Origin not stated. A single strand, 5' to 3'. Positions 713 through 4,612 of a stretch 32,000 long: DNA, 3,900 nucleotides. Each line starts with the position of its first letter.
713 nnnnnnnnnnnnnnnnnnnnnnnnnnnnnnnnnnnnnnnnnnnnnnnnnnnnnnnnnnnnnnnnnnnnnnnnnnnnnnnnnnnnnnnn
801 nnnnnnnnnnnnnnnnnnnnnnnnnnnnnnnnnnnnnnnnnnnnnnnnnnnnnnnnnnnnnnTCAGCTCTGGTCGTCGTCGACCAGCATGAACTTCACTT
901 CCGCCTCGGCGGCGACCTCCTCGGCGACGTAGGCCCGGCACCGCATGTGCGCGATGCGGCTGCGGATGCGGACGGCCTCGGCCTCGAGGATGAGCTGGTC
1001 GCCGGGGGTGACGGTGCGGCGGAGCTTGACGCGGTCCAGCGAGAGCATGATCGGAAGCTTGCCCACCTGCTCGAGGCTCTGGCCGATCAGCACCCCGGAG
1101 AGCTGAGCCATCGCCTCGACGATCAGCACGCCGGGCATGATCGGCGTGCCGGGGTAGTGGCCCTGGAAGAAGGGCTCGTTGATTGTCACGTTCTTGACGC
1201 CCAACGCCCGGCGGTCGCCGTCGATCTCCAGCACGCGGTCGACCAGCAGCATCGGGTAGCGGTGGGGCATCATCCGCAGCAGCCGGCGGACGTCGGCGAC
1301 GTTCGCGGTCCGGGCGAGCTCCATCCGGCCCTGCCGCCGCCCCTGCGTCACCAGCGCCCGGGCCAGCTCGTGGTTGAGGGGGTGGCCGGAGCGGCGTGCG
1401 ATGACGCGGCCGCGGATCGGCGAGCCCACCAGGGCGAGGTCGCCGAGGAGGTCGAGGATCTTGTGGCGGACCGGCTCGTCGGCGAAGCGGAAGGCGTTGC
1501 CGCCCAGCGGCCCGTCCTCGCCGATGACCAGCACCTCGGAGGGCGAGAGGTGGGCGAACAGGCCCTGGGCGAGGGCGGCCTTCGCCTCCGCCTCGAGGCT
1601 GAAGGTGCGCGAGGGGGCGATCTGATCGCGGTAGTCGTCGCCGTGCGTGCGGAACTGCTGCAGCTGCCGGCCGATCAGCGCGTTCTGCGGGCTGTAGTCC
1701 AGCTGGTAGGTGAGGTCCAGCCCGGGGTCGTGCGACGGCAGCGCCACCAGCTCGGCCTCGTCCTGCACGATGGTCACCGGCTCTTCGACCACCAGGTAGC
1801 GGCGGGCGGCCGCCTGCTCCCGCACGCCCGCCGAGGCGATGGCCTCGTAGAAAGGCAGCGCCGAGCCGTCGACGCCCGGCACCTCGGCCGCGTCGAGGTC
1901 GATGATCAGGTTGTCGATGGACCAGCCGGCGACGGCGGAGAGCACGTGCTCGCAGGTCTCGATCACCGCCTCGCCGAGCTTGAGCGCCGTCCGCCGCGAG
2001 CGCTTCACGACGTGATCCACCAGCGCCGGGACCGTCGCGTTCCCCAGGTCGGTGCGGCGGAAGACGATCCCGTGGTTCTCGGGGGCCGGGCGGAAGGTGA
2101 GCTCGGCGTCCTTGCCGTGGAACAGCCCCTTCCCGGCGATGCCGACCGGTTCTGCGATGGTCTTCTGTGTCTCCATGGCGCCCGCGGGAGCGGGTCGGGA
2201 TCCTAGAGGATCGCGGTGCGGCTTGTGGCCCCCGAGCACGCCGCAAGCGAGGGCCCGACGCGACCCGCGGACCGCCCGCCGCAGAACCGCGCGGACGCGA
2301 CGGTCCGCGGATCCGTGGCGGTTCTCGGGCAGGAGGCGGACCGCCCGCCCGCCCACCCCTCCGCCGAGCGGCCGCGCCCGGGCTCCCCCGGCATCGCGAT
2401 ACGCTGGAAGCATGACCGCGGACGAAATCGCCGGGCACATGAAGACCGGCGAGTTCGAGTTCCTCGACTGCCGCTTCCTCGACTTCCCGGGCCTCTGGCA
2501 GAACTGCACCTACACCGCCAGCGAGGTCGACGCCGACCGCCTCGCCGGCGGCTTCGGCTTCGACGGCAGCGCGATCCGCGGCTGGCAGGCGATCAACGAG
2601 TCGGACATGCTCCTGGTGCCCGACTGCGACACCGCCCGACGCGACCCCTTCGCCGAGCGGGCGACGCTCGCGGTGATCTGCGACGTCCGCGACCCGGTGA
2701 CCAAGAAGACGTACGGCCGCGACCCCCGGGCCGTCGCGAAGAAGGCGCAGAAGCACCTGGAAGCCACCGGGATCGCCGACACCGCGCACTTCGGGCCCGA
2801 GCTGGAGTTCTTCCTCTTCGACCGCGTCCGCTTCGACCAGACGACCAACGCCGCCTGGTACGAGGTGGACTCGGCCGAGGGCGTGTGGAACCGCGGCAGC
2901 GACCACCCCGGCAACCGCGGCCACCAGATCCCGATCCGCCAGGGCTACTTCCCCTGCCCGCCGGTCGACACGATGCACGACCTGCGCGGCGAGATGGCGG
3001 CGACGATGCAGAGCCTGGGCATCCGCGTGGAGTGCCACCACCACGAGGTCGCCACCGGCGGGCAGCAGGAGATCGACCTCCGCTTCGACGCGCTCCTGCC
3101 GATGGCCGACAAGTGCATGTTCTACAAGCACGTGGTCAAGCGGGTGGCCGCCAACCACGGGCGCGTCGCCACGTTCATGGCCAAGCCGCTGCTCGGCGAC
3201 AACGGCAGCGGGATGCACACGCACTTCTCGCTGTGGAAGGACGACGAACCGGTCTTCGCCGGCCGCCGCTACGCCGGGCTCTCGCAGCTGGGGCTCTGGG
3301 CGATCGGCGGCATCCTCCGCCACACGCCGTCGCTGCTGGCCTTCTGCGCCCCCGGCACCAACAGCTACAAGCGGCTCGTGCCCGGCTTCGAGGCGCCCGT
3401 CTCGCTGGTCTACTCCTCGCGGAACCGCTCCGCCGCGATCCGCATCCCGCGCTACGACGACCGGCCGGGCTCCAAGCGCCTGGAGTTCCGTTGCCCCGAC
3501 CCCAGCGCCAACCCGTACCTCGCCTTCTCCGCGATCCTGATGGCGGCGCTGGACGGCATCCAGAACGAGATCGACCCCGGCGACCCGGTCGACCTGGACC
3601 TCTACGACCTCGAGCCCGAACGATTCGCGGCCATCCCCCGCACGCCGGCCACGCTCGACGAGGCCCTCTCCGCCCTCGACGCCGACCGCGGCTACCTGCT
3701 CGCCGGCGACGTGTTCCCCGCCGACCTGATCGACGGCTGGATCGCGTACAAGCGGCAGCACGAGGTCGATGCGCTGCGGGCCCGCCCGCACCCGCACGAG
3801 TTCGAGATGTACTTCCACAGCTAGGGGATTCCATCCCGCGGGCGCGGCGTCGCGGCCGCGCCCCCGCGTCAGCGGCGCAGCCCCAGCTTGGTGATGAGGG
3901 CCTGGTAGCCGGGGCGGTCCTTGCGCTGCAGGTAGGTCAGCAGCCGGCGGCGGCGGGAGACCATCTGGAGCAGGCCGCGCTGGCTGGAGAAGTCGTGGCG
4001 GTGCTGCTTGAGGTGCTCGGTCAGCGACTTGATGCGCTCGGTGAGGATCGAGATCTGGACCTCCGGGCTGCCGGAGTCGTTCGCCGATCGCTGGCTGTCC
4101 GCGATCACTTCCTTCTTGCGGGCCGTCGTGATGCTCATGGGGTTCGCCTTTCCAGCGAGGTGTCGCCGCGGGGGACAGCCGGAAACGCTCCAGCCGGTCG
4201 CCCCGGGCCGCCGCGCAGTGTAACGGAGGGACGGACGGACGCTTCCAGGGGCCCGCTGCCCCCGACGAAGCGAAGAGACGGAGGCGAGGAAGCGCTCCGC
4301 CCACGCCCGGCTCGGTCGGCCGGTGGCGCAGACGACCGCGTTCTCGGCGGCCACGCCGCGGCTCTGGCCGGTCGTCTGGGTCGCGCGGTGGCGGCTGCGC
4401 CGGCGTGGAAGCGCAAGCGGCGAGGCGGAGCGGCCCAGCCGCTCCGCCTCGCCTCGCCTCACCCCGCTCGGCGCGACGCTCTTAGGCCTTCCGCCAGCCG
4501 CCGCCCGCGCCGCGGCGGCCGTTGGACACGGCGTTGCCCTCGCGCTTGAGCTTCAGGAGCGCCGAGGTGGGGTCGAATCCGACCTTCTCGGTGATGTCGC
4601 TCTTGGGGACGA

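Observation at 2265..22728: Dispersed 46-bp palindromic element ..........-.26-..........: four perfect copies, all intergenic, identical spacing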

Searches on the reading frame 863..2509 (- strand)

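Call 10: search_protein_families(library=pfam, proteins=[window:863-2509:-])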
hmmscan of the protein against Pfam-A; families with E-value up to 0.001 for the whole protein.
window:863-2509:- (548 aa): 2 families
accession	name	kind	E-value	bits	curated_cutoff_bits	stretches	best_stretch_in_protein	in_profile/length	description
PF03331.19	LpxC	-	4.6e-85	285.8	27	1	115-387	1-267/268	UDP-3-O-acyl N-acetylglycosamine deacetylase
PF07977.19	FabA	-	1.6e-30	105.9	23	1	414-536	1-137/138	FabA-like domain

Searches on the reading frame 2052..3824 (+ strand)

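Call 10: search_protein_families(library=pfam, proteins=[window:2052-3824:+])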
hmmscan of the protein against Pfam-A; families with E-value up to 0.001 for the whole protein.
window:2052-3824:+ (590 aa): 2 families
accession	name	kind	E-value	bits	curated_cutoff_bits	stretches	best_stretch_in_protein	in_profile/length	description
PF00120.29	Gln-synt_C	-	5.9e-127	423.9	24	1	223-587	2-344/344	Glutamine synthetase, catalytic domain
PF03951.24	Gln-synt_N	-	1.4e-26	92.3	33.4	1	135-215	2-82/82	Glutamine synthetase, beta-Grasp domain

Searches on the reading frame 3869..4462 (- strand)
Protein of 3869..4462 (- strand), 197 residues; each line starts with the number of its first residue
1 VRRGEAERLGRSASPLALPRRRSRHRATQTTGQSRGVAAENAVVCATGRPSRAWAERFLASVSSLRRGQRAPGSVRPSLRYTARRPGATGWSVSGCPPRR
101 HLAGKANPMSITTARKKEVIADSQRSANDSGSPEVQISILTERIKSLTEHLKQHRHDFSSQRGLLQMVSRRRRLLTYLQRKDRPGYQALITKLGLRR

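Call 10: search_protein_families(library=pfam, proteins=[window:3869-4462:-])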
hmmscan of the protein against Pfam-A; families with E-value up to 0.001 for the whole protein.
window:3869-4462:- (197 aa): 1 family
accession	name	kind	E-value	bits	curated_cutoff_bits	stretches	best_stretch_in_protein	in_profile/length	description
PF00312.27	Ribosomal_S15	-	5.9e-34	116.5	31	1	116-196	1-81/81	Ribosomal protein S15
